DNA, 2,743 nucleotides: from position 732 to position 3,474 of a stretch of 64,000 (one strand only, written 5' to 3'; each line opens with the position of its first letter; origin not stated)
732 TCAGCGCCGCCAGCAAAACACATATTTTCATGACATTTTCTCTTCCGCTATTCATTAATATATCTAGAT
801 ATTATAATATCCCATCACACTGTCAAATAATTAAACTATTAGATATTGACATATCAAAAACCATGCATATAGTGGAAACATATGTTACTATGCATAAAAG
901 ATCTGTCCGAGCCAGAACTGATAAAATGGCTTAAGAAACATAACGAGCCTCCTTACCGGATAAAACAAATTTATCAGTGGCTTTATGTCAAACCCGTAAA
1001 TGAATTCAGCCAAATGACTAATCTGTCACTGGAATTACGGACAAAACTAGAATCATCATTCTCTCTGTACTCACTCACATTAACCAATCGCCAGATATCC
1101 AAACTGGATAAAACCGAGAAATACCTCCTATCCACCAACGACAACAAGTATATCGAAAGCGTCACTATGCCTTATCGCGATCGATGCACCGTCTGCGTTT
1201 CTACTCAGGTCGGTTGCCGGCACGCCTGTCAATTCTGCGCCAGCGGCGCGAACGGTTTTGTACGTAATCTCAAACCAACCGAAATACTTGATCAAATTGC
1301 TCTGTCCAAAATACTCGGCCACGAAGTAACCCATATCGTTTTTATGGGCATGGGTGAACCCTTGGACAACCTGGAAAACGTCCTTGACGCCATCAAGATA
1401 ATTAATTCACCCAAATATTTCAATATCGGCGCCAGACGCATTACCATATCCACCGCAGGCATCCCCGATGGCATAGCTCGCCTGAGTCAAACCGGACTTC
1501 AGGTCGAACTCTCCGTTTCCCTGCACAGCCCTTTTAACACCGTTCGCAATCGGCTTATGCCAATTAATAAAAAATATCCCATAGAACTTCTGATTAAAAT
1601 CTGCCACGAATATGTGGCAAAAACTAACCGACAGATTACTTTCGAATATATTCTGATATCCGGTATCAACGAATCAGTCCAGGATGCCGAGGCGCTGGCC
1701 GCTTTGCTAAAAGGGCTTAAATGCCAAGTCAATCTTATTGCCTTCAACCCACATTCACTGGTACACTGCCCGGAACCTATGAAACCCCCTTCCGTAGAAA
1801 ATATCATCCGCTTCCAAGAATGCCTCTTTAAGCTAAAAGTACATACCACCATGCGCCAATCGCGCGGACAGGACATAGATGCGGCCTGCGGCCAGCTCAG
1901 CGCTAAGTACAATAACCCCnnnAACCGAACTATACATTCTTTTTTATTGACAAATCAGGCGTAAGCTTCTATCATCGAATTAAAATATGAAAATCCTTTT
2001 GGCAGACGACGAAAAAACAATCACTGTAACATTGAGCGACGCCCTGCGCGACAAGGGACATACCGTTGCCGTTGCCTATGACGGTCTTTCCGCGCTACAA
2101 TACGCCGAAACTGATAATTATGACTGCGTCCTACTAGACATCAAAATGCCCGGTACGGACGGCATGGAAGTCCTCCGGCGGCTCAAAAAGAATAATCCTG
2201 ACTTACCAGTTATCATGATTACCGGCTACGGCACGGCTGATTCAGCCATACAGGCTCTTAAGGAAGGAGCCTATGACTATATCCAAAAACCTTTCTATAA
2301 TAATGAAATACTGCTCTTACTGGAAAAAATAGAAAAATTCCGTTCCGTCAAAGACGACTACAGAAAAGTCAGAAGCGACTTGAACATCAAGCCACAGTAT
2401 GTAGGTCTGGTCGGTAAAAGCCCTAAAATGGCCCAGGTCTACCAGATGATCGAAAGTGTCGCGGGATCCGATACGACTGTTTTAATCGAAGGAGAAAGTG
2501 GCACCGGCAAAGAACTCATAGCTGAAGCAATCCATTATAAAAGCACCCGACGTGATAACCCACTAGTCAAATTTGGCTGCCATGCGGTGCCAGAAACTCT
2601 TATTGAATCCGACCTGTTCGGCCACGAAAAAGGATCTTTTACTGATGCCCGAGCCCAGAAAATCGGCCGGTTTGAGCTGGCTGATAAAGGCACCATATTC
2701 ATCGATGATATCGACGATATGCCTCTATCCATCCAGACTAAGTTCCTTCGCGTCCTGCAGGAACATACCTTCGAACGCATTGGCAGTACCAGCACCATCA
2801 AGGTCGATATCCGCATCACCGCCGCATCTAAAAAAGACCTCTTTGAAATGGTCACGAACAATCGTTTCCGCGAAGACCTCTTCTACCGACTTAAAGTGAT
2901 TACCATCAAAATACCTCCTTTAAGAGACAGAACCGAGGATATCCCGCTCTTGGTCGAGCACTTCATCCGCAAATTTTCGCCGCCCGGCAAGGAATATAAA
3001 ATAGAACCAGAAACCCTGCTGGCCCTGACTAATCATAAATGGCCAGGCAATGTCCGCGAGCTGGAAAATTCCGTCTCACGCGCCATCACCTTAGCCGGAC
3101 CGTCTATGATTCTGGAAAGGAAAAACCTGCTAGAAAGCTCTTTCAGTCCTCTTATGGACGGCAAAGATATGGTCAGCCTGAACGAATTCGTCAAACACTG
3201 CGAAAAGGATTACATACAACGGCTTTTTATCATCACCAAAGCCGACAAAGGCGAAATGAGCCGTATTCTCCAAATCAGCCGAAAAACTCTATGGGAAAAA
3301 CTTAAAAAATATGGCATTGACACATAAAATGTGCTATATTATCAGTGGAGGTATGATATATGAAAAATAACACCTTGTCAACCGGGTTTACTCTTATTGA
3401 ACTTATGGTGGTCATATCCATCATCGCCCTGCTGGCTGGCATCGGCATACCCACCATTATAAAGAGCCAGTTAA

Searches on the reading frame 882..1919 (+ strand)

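Call 85: search_protein_families(library=pfam, proteins=[window:882-1919:+], max_evalue=0.00001)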
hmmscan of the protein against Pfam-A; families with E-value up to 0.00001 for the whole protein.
window:882-1919:+ (346 aa): 2 families
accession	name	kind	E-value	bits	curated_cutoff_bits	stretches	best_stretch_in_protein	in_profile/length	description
PF04055.27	Radical_SAM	-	2.2e-16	60.9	29.5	1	107-265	2-157/166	Radical SAM superfamily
PF21016.3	RlmN_N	-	1.2e-14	54.2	24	1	6-59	4-57/60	Ribosomal RNA large subunit methyltransferase N-terminal domain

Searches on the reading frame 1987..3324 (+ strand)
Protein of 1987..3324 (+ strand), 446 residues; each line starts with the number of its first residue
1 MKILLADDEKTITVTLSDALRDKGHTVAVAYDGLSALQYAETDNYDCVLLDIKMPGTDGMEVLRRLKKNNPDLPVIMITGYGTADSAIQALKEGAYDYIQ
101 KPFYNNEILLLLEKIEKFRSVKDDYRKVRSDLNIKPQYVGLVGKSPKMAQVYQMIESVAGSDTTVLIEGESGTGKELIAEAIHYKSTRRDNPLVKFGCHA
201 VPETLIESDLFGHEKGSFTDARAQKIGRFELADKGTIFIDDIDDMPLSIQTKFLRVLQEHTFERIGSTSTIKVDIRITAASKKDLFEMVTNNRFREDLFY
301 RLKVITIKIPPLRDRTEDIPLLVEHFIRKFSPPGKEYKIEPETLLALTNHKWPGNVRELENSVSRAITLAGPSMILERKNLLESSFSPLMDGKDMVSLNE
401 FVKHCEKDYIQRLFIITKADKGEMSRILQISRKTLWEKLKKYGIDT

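Call 66: search_protein_families(library=pfam, proteins=[window:1987-3324:+], max_evalue=0.00001)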
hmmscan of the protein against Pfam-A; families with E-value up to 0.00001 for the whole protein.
window:1987-3324:+ (446 aa): 4 families
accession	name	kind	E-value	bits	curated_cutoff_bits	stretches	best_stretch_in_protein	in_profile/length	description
PF00158.32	Sigma54_activat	-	1.2e-67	227.2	20.2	1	141-307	1-167/168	Sigma-54 interaction domain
PF00072.30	Response_reg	-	2.1e-31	108.8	30.2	1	3-110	1-108/111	Response regulator receiver domain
PF25601.1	AAA_lid_14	-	1.6e-19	69.9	27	1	313-375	1-65/87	AAA+ ATPase lid domain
PF14532.12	Sigma54_activ_2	-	1.2e-18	68.2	25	1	142-312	1-138/138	Sigma-54 interaction domain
